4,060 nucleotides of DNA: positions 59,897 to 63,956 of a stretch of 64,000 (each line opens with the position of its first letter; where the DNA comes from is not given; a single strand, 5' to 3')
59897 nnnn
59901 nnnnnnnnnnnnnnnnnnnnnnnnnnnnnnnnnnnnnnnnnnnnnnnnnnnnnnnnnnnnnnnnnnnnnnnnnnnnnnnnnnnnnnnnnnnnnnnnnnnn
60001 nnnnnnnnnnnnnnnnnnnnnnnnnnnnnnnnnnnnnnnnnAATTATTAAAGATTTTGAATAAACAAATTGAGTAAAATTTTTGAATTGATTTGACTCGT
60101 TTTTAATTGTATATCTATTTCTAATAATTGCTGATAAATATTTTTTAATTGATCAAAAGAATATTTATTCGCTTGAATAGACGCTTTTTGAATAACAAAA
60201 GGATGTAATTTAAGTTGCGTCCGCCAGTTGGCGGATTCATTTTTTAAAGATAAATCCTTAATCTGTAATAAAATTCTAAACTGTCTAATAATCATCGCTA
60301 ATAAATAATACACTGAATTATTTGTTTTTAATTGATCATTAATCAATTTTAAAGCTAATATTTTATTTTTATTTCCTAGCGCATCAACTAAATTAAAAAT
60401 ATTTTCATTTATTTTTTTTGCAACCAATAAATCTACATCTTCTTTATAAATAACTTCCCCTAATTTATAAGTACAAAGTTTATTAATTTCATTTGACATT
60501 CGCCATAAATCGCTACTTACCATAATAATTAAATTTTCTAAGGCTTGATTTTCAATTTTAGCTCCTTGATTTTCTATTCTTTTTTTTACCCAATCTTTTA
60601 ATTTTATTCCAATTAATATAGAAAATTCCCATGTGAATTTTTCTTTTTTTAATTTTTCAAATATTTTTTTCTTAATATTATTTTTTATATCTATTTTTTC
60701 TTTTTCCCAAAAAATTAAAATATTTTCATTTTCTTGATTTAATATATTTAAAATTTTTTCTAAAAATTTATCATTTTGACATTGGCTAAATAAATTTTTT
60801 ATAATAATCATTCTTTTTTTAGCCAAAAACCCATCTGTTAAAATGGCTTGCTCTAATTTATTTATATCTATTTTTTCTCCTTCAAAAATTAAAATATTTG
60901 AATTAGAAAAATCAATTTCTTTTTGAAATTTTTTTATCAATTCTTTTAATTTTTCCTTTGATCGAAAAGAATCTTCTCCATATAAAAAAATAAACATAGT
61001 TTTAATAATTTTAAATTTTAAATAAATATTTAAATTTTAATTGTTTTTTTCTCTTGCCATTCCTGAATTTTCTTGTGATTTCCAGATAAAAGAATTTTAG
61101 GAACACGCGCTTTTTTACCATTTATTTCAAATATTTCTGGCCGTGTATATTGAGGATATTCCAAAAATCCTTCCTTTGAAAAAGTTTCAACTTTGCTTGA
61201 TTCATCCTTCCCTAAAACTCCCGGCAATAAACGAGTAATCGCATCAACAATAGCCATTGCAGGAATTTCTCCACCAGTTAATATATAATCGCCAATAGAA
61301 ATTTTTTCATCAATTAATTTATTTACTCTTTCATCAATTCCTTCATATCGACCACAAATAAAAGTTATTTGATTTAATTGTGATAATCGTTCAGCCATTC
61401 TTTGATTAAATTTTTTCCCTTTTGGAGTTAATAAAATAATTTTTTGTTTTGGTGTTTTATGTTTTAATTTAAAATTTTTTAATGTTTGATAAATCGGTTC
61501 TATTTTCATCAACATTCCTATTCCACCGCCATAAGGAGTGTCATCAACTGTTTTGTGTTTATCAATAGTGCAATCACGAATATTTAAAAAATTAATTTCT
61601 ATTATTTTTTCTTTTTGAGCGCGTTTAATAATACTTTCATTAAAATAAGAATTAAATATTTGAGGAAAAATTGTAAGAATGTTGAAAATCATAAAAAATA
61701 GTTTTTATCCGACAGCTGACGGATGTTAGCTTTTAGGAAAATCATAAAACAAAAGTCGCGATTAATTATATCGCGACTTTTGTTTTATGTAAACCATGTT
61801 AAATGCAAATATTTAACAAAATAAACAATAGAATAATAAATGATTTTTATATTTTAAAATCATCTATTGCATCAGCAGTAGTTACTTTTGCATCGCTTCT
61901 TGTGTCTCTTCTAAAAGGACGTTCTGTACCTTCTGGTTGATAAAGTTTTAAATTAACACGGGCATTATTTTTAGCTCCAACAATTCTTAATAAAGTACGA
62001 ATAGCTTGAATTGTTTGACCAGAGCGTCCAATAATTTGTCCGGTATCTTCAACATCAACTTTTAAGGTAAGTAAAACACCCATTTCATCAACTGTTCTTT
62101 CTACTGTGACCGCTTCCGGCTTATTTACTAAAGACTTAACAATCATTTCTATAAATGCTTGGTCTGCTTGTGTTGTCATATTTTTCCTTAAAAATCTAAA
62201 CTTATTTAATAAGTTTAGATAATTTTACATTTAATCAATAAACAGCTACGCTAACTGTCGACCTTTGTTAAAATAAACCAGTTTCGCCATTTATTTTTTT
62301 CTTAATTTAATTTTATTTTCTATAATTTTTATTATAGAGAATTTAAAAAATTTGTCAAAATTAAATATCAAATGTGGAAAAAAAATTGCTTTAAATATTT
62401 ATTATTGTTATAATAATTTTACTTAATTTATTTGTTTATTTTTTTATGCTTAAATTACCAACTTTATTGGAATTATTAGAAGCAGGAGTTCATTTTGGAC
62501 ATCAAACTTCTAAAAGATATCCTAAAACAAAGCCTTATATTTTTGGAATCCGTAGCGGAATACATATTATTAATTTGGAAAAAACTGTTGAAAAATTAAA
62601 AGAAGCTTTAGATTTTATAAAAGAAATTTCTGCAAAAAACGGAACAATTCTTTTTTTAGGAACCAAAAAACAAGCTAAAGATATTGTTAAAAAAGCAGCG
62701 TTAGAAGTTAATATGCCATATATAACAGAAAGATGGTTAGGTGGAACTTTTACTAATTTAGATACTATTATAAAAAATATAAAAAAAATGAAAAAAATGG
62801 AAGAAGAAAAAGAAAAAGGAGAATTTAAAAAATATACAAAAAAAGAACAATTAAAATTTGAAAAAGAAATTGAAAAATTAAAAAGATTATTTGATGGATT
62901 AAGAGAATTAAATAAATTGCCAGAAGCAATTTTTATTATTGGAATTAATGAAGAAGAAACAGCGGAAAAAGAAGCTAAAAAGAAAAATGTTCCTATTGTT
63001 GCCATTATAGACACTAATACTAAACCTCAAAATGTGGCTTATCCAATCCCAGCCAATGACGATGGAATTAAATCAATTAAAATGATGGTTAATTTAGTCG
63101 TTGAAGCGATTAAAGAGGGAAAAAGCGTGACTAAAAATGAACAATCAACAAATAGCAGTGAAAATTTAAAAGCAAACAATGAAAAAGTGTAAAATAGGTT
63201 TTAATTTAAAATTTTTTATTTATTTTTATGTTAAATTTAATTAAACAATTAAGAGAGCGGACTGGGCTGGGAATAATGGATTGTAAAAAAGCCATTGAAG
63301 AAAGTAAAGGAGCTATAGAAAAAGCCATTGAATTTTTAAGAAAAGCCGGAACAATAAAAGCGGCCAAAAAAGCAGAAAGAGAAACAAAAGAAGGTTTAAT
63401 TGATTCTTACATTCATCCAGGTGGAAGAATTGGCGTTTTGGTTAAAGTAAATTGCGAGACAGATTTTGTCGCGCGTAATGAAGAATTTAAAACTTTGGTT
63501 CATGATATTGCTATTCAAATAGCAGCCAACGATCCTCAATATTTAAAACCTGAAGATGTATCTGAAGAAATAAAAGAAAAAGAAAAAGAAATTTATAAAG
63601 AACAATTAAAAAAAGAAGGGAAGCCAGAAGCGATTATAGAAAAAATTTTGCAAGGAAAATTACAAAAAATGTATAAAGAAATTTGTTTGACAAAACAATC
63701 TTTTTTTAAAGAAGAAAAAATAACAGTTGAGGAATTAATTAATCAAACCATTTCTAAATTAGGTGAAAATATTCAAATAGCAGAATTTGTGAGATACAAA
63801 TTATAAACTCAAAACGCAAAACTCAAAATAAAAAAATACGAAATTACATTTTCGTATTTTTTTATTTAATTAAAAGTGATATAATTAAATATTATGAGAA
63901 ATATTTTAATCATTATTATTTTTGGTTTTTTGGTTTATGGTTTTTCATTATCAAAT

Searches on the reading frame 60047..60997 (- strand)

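Call 28: search_protein_families(library=pfam, proteins=[window:60047-60997:-], max_evalue=0.00001)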
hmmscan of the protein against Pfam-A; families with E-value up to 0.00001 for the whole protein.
window:60047-60997:- (316 aa): 2 families
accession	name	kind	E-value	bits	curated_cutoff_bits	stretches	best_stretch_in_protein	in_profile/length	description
PF21694.2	DNA_pol3_delta_C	-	2.7e-29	102.1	27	1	198-315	2-120/121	DNA polymerase III delta subunit, C-terminal domain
PF06144.19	DNA_pol3_delta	-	1.2e-07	32.1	21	1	4-119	2-117/124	DNA polymerase III, delta subunit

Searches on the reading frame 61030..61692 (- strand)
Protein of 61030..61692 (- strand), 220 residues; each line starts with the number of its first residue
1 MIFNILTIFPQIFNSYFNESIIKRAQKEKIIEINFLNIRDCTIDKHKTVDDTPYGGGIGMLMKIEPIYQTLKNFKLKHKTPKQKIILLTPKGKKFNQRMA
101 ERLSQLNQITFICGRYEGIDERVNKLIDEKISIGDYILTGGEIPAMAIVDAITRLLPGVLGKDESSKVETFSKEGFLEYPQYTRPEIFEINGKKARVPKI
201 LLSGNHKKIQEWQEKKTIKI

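Call 28: search_protein_families(library=pfam, proteins=[window:61030-61692:-], max_evalue=0.00001)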
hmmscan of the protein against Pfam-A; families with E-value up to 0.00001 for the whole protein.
window:61030-61692:- (220 aa): 1 family
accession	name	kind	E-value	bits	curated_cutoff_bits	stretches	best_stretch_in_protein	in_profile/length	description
PF01746.26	tRNA_m1G_MT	-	5.7e-55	186.5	27.3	1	23-218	2-187/195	tRNA (Guanine-1)-methyltransferase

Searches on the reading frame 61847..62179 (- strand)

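Call 43: search_protein_families(library=pfam, max_evalue=0.01, proteins=[window:61847-62179:-])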
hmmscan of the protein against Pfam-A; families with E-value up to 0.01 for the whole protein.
window:61847-62179:- (110 aa): 3 families
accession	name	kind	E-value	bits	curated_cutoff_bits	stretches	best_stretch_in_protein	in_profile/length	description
PF13083.13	KH_KhpA-B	-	2e-20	72.9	32.1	1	8-78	2-72/73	KhpA/KhpB, KH domain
PF00013.35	KH_1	-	0.0013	18.9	21.5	1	38-62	3-27/66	KH domain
PF07650.23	KH_2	-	0.0034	17.6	22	1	41-80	31-71/78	KH domain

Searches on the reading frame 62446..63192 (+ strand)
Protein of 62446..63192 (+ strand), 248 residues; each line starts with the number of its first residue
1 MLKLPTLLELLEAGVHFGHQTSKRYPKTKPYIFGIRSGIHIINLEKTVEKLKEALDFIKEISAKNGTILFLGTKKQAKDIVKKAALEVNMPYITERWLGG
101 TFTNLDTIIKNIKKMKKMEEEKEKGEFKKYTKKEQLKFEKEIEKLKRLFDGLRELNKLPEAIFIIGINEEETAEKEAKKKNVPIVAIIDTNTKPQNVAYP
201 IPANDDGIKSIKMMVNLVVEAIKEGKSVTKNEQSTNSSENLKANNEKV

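Call 28: search_protein_families(library=pfam, proteins=[window:62446-63192:+], max_evalue=0.00001)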
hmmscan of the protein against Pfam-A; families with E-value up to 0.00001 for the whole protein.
window:62446-63192:+ (248 aa): 1 family
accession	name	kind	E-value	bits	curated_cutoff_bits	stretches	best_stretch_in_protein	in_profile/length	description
PF00318.25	Ribosomal_S2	-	1.8e-85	286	26.1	1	10-225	1-216/216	Ribosomal protein S2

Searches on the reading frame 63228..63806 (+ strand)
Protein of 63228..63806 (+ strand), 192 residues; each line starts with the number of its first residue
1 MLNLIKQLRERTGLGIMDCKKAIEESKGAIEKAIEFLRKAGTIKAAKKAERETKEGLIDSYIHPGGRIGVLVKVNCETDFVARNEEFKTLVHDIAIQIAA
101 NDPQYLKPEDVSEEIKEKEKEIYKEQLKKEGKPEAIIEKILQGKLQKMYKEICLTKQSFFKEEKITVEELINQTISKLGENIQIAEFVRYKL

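Call 28: search_protein_families(library=pfam, proteins=[window:63228-63806:+], max_evalue=0.00001)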
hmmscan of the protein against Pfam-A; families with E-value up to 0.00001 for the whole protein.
window:63228-63806:+ (192 aa): 1 family
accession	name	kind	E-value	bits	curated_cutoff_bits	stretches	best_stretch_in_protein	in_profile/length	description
PF00889.24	EF_TS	-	3.3e-39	135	27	1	43-192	69-202/204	Elongation factor TS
